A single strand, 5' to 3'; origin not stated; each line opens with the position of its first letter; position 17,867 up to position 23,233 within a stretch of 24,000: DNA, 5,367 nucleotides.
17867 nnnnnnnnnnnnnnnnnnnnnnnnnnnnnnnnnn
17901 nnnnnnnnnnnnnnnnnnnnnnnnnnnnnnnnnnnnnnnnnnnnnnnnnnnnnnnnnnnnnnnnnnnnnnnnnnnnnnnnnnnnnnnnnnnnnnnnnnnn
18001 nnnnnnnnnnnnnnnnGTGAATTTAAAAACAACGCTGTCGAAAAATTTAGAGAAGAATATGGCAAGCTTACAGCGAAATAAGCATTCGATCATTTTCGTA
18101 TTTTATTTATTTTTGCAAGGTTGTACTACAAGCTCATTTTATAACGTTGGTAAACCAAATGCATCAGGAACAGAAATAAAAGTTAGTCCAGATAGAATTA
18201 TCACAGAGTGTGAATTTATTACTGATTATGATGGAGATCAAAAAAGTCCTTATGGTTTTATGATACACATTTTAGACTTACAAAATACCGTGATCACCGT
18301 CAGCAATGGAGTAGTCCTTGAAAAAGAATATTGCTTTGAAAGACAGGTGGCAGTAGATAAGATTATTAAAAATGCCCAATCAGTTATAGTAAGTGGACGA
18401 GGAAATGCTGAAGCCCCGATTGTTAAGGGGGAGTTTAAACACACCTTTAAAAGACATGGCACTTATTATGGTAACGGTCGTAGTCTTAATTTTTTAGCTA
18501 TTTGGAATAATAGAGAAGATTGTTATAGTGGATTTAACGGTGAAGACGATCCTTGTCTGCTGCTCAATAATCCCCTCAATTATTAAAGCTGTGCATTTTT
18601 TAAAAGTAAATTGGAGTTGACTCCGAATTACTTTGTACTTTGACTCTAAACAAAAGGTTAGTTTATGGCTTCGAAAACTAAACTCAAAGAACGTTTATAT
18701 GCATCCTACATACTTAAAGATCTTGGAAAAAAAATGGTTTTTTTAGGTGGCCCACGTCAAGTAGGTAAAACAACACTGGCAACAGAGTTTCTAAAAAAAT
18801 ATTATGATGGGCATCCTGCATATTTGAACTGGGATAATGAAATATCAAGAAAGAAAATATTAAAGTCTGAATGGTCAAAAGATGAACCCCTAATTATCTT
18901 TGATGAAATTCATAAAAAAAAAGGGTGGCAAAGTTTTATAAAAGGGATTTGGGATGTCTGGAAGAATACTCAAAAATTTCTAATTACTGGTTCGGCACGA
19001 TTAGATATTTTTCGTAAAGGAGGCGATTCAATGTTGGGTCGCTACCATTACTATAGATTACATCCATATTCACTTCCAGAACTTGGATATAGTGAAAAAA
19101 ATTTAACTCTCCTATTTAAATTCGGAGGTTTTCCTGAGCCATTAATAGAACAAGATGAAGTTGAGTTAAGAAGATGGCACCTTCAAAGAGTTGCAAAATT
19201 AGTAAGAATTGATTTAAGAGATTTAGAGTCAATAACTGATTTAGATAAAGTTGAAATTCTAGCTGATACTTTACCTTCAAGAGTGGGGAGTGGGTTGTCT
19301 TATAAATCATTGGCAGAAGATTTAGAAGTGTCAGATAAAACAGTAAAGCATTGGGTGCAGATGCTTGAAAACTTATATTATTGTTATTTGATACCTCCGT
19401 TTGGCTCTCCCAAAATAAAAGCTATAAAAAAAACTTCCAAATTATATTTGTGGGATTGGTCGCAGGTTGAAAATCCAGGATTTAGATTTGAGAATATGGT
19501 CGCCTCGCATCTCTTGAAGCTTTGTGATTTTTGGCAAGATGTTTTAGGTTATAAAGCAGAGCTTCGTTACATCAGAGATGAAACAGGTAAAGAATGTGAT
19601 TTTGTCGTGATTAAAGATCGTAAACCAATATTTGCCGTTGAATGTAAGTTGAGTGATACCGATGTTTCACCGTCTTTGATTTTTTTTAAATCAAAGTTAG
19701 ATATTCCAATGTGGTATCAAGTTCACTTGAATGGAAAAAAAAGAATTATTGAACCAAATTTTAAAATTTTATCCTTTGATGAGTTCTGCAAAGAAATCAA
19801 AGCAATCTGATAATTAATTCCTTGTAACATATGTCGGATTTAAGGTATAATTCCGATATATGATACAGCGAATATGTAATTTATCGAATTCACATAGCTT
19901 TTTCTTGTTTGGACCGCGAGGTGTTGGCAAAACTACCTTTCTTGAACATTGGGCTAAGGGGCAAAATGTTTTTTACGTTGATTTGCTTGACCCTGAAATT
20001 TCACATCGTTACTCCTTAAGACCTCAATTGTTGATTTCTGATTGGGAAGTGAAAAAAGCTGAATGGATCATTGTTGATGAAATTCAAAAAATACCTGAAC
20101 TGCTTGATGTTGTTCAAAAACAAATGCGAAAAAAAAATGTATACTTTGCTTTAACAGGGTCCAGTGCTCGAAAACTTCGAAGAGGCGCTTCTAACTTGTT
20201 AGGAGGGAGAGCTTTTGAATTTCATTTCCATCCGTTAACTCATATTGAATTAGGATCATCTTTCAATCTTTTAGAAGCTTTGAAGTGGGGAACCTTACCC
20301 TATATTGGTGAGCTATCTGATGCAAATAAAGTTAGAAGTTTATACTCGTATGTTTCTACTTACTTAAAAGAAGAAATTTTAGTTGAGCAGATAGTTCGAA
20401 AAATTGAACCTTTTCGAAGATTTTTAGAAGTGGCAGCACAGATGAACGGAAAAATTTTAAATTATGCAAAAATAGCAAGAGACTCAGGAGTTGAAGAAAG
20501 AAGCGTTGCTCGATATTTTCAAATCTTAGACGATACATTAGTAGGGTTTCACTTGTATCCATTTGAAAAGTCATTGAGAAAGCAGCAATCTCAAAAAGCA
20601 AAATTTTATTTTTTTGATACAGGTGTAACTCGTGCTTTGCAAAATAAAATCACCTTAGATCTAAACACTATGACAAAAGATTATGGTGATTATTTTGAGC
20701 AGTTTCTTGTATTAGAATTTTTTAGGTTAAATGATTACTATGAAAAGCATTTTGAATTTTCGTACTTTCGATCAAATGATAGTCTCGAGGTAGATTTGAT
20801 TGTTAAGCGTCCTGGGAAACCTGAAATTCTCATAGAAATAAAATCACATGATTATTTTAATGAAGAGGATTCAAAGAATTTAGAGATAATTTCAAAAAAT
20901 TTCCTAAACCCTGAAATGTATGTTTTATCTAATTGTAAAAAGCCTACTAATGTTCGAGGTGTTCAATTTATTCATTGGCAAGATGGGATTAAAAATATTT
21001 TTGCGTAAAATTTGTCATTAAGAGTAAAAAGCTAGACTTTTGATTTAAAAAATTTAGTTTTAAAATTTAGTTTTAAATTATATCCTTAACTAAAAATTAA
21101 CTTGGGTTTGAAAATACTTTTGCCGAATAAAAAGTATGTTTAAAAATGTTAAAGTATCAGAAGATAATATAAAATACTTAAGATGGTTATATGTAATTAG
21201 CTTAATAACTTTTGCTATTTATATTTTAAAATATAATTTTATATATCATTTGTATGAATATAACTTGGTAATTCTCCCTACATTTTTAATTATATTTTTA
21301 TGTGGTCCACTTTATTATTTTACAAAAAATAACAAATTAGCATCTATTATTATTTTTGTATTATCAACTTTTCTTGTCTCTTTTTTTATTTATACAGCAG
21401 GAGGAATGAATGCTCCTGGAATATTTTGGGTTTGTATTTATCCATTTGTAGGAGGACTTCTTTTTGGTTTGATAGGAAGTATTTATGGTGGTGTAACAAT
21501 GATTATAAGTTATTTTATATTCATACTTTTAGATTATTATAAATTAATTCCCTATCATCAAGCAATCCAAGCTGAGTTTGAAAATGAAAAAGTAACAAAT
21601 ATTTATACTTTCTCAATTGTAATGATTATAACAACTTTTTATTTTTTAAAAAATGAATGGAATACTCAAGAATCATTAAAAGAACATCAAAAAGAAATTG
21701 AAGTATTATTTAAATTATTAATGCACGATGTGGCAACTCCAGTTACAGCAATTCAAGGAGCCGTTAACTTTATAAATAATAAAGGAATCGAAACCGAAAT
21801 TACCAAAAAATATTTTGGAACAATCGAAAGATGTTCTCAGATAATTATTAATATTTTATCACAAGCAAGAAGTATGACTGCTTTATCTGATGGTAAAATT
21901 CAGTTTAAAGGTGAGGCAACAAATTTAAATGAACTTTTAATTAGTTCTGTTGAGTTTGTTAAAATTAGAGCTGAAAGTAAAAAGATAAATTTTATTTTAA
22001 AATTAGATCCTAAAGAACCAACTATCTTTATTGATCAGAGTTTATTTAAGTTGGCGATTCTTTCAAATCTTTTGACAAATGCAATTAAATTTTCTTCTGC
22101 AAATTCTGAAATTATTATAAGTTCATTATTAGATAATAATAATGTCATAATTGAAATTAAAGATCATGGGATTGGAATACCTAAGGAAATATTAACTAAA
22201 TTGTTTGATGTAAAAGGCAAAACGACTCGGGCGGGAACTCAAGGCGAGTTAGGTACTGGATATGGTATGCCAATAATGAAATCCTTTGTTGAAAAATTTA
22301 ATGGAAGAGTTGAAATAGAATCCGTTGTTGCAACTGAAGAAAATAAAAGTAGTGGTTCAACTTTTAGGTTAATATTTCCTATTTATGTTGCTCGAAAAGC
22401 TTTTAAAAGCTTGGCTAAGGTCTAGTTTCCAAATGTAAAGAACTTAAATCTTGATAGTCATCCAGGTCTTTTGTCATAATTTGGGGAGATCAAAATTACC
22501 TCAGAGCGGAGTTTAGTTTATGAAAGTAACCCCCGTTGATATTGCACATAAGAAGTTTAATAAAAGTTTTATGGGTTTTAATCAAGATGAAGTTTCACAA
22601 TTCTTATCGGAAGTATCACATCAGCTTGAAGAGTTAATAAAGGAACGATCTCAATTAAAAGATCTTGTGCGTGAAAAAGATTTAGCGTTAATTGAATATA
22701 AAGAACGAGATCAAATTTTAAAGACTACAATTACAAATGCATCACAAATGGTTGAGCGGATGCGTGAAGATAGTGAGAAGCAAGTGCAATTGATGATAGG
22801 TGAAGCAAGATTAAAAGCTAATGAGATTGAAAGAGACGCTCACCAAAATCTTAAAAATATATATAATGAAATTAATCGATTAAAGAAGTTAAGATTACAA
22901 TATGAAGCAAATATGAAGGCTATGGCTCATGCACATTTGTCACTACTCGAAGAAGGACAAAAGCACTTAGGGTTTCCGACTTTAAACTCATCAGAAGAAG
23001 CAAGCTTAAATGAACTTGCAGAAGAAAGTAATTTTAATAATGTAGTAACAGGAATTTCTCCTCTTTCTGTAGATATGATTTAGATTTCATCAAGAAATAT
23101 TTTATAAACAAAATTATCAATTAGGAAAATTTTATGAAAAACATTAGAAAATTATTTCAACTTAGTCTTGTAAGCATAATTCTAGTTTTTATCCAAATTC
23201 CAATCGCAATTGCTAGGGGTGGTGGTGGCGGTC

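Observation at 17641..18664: ~100-bp direct repeats (97/99 identical) bracket a 0.8-kb module and carry a triplicated 32-bp palindromic element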

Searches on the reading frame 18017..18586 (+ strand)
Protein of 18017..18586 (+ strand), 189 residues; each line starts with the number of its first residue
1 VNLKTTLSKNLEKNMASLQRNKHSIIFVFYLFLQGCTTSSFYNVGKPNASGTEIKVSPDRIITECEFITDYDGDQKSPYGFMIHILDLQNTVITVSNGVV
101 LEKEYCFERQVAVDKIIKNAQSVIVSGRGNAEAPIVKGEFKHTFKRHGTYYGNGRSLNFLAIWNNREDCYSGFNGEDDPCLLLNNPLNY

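Call 6: search_protein_families(library=pfam, proteins=[window:18017-18586:+], max_evalue=0.01)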
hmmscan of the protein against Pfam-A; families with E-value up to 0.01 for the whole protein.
window:18017-18586:+ (189 aa): 0 families

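Call 16: find_homologous_proteins(query=window:18059-18586:+)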
Query window:18059-18586:+ (175 aa): 40 proteins with E <= 0.001 among 56 candidates.
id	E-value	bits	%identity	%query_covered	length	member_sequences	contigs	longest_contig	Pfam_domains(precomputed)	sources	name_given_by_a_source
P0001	5.4e-116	402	100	100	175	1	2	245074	-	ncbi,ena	-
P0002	2.8e-84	299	76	99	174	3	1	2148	-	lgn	-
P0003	3.6e-84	299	75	99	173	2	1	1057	-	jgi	-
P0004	7.6e-83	294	74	98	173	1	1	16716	-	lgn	-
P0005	2.0e-82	293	73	99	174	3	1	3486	-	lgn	-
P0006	6.8e-80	285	75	95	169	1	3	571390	-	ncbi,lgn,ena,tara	tara:strand:+ start:194382 stop:194891 length:510 start_codon:yes stop_codon:yes gene_type:complete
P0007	1.8e-77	277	70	99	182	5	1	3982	-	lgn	-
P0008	1.2e-72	261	70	95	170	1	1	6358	-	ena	-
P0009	3.3e-71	257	68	95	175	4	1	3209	-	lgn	-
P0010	1.1e-65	239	64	95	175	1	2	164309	-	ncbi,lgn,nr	ncbi:MAG: hypothetical protein B7Y39_19775 [Bdellovibrio sp. 28-41-41]|nr:MAG: hypothetical protein 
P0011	1.6e-64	235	64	95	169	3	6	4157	-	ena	-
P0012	3.7e-60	221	61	95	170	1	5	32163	-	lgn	-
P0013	2.2e-59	218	59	95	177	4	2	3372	-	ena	-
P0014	1.4e-58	215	58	95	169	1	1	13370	-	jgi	jgi:hypothetical protein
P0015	1.1e-57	212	58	93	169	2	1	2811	-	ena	-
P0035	1.3e-45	173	79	57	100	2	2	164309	-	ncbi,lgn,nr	ncbi:MAG: hypothetical protein B7Y39_19115 [Bdellovibrio sp. 28-41-41]|nr:MAG: hypothetical protein 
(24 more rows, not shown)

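Call 20: find_encoding_contigs(protein=P0006, flank=8000, max_places=3)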
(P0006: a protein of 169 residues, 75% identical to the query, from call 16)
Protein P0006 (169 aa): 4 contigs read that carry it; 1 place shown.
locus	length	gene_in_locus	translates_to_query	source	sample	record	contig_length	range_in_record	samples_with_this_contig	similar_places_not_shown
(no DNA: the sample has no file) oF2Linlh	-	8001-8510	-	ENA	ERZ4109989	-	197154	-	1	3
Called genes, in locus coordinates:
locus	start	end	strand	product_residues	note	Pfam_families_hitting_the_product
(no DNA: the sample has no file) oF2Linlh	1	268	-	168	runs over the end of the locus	-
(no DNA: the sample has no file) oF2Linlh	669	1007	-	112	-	PF02635:DsrE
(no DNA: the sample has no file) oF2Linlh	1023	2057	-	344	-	PF00581:Rhodanese, PF00753:Lactamase_B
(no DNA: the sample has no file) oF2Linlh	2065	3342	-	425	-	PF00083:Sugar_tr (weak), PF07690:MFS_1, PF12832:MFS_1_like (faint), PF07690:MFS_1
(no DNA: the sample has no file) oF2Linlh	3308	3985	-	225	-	PF01022:HTH_5, PF12840:HTH_20, PF25212:HVO_A0114 (weak), PF00581:Rhodanese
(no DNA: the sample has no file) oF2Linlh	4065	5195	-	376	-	PF00266:Aminotran_5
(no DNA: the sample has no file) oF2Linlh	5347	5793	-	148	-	-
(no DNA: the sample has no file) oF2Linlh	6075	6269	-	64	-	-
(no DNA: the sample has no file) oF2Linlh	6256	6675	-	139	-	-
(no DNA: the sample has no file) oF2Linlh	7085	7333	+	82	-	PF12441:CopG_antitoxin (faint), PF14384:BrnA_antitoxin (weak)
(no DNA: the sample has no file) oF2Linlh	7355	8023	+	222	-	PF01464:SLT (weak)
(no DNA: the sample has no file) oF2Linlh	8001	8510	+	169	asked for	-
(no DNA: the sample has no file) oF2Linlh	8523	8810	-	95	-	-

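Call 23: find_encoding_contigs(protein=P0004, flank=8000, max_places=3)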
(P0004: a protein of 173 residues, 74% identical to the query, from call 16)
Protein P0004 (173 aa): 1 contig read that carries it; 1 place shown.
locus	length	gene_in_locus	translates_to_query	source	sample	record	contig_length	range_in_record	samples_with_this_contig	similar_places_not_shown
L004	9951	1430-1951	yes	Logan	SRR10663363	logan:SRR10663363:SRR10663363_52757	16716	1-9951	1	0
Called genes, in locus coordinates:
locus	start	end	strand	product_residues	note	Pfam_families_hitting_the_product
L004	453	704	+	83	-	-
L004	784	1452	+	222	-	PF01464:SLT (weak)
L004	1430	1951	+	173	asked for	-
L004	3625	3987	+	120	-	-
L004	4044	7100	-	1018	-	PF13884:Peptidase_S74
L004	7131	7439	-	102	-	-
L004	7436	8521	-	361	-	-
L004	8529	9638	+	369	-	PF00571:CBS, PF00989:PAS, PF08448:PAS_4, PF13426:PAS_9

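Call 25: find_encoding_contigs(protein=P0035, flank=8000, max_places=3)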
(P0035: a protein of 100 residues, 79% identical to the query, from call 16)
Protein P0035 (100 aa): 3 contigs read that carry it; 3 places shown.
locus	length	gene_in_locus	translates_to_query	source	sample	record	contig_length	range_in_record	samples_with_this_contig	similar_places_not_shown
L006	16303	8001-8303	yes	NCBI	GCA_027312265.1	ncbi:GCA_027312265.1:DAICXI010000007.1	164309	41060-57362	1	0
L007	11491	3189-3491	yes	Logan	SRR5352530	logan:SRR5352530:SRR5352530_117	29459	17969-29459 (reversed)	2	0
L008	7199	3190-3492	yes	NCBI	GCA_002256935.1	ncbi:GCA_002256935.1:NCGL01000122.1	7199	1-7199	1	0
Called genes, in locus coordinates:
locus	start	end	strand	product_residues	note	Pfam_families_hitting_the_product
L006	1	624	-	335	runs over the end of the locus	-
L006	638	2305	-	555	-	-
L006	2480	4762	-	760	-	PF13400:Tad (weak)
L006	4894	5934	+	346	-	-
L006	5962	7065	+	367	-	PF00933:Glyco_hydro_3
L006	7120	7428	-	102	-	PF13560:HTH_31, PF12844:HTH_19, PF01381:HTH_3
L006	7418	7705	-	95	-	-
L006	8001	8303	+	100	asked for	-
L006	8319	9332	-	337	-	PF01223:Endonuclease_NS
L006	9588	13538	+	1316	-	-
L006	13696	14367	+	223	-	-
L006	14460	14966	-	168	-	PF00160:Pro_isomerase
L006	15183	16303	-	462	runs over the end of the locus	PF04052:TolB_N, PF26549:Tricorn_N, PF07676:PD40, PF26550:Tricorn_2nd, PF07676:PD40, PF26549:Tricorn_N, PF07676:PD40, PF26549:Tricorn_N, +5 more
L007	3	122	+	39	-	?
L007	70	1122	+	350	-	-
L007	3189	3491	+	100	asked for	-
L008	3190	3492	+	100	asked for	-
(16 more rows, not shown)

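Call 35: find_related_loci(query=L004:784-1452:+, collection=viral_contigs, flank=8000)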
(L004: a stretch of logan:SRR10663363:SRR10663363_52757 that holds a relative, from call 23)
Query L004:784-1452:+ (222 aa) in viral_contigs; peptide patterns used: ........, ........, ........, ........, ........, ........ (x = any residue, [..] = any of these).
42 stretches matched a pattern, but none encodes a relative of the query by tblastn (E <= 1e-3).

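Call 56: search_protein_families(library=padloc, proteins=[window:18059-18586:+, L004:784-1452:+, L004:453-704:+], max_evalue=0.01)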
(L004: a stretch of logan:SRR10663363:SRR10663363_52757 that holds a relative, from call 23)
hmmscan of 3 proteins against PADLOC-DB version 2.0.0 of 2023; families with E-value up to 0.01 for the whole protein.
window:18059-18586:+ (175 aa): 0 families

L004:784-1452:+ (222 aa): 0 families

L004:453-704:+ (83 aa): 0 families

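Call 57: search_protein_families(library=ncbifam, proteins=[window:18059-18586:+, L004:784-1452:+, L004:453-704:+], max_evalue=0.01)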
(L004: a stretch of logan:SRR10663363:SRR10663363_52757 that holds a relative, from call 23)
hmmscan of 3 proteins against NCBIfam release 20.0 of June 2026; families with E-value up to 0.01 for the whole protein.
window:18059-18586:+ (175 aa): 0 families

L004:784-1452:+ (222 aa): 0 families

L004:453-704:+ (83 aa): 1 family
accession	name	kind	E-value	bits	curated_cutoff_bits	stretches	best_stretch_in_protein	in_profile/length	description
NF047399.1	BrnA_antitoxin_add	equivalog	0.004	17.3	60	1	27-61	34-68/70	type II toxin-antitoxin system BrnA family antitoxin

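Call 80: search_protein_families(library=pfam, proteins=[L004:453-704:+, L004:784-1452:+], max_evalue=0.01)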
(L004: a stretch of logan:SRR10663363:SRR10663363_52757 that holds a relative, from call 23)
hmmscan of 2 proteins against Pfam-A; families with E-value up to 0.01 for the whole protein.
L004:453-704:+ (83 aa): 2 families
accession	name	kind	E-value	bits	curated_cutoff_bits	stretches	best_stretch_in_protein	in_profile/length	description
PF14384.12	BrnA_antitoxin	-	0.00018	22.3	26.1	1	14-63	24-68/68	BrnA antitoxin of type II toxin-antitoxin system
PF12441.14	CopG_antitoxin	-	0.00035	21.7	28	1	25-60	42-77/79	CopG antitoxin of type II toxin-antitoxin system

L004:784-1452:+ (222 aa): 1 family
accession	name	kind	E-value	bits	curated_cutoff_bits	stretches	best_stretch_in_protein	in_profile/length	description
PF01464.25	SLT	-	5.1e-07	29.7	21.3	1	92-187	6-93/117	Transglycosylase SLT domain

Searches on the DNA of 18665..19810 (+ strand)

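Call 50: search_rna_families(sources=[L051, L053, L055, L062, L064, L076, L080, L087, L096, L108, L109, L116, L118, L123, L125, L047, L049], threshold=gathering)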
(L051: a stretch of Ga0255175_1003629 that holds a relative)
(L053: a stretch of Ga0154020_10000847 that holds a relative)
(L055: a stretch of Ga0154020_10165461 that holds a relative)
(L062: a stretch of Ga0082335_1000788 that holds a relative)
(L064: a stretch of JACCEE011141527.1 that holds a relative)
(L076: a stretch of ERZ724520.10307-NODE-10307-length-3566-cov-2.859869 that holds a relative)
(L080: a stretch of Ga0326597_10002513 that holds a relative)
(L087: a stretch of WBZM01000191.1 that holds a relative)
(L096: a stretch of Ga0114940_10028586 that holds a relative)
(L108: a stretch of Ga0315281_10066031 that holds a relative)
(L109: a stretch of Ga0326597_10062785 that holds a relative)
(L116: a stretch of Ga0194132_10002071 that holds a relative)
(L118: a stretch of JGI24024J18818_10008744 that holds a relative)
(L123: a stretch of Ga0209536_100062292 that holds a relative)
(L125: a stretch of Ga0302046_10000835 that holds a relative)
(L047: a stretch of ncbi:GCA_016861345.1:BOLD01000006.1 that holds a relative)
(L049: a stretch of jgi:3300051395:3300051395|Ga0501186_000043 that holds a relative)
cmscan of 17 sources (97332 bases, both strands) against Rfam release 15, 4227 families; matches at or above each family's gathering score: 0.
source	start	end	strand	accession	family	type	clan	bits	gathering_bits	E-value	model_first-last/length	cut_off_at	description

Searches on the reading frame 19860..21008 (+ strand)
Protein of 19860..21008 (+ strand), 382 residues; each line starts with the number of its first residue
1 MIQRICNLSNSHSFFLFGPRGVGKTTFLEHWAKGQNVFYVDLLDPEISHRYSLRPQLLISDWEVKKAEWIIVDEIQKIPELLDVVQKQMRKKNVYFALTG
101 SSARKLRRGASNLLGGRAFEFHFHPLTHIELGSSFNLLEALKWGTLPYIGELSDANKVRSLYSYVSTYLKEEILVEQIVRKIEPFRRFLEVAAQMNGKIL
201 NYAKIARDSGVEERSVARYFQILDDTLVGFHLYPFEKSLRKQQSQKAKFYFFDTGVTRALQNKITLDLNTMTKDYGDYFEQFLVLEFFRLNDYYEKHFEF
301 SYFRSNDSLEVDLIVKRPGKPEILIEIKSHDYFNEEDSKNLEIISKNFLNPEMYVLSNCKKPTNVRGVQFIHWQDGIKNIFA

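Call 6: search_protein_families(library=pfam, proteins=[window:19860-21008:+], max_evalue=0.01)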
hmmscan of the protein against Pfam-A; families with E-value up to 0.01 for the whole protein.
window:19860-21008:+ (382 aa): 4 families
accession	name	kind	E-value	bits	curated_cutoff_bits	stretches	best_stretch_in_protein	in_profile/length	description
PF13635.12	DUF4143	-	1.8e-31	109.5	28.1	1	177-329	8-159/160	Domain of unknown function (DUF4143)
PF13173.12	AAA_14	-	1.2e-21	77.5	27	1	14-130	5-127/129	AAA domain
PF01637.24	ATPase_2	-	0.00011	22.6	33.2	1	2-51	11-65/225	ATPase domain predominantly from Archaea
PF13401.12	AAA_22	-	0.0029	18.4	27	0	13-44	7-43/130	AAA domain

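Call 56: search_protein_families(library=padloc, proteins=[window:19860-21008:+], max_evalue=0.01)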
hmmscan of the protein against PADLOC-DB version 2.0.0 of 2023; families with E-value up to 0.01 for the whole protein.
window:19860-21008:+ (382 aa): 8 families
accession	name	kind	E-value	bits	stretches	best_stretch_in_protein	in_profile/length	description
PDLC04790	PDC-S01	-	1.5e-52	176.8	2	137-346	174-384/422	-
PDLC04789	PDC-S01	-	1.5e-45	153.9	1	8-330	14-341/375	-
PDLC04787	PDC-S01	-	7e-34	115.4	1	15-373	31-402/412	-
PDLC04791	PDC-S01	-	1.2e-25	88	1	14-357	22-376/395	-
PDLC04786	PDC-S01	-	1.6e-11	41.6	2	240-347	298-401/439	-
PDLC04792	PDC-S01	-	8.3e-10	35.8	1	239-360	297-415/452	-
PDLC04788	PDC-S01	-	5.1e-09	33.5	1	183-329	231-382/448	-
PDLC04140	mad8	-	0.005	14.4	0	14-31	30-47/314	mads_8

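Call 57: search_protein_families(library=ncbifam, proteins=[window:19860-21008:+], max_evalue=0.01)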
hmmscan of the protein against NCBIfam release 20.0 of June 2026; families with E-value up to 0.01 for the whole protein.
window:19860-21008:+ (382 aa): 0 families

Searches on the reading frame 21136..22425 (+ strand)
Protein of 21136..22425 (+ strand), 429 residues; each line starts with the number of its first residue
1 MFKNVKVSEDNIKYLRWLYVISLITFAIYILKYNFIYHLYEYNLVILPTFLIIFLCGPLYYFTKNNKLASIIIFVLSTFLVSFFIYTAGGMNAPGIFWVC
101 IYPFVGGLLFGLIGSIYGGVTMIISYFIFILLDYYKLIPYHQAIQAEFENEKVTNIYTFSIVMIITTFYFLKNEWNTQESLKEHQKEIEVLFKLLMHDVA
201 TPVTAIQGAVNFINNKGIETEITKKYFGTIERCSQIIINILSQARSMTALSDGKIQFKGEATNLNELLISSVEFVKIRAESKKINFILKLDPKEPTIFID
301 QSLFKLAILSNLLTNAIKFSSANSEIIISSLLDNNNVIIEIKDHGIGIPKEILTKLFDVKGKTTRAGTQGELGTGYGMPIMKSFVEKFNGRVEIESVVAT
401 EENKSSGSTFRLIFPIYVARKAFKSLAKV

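Call 6: search_protein_families(library=pfam, proteins=[window:21136-22425:+], max_evalue=0.01)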
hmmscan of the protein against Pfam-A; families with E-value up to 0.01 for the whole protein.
window:21136-22425:+ (429 aa): 3 families
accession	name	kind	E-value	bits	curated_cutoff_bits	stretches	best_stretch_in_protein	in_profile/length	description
PF02518.31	HATPase_c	-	6.4e-21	75.3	26.4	1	308-416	9-109/111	Histidine kinase-, DNA gyrase B-, and HSP90-like ATPase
PF00512.31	HisKA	-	3.4e-05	24.3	26.9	1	195-247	9-60/66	His Kinase A (phospho-acceptor) domain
PF20969.2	MASE11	-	0.0045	17.3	27.3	1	18-168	11-159/168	MASE11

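Call 56: search_protein_families(library=padloc, proteins=[window:21136-22425:+], max_evalue=0.01)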
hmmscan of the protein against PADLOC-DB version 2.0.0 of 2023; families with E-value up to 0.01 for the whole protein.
window:21136-22425:+ (429 aa): 2 families
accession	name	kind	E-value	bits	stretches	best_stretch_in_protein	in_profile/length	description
PDLC04647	PDC-M43B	-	1.9e-07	28.4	1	288-410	212-332/347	-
PDLC04650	PDC-M43B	-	9.5e-06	23.1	1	289-407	212-331/344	-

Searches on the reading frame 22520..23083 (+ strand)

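Call 6: search_protein_families(library=pfam, proteins=[window:22520-23083:+], max_evalue=0.01)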
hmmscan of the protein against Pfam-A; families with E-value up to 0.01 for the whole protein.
window:22520-23083:+ (187 aa): 3 families
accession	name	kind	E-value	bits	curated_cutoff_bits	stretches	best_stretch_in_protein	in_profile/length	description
PF05103.18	DivIVA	-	2.7e-32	111.9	28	1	3-133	1-131/131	DivIVA protein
PF02637.23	GatB_Yqey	-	6.5e-05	23.3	27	1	33-96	63-127/148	GatB domain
PF13949.11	ALIX_LYPXL_bnd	-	0.0034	17.2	30.8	1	51-154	82-183/295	ALIX V-shaped domain binding to HIV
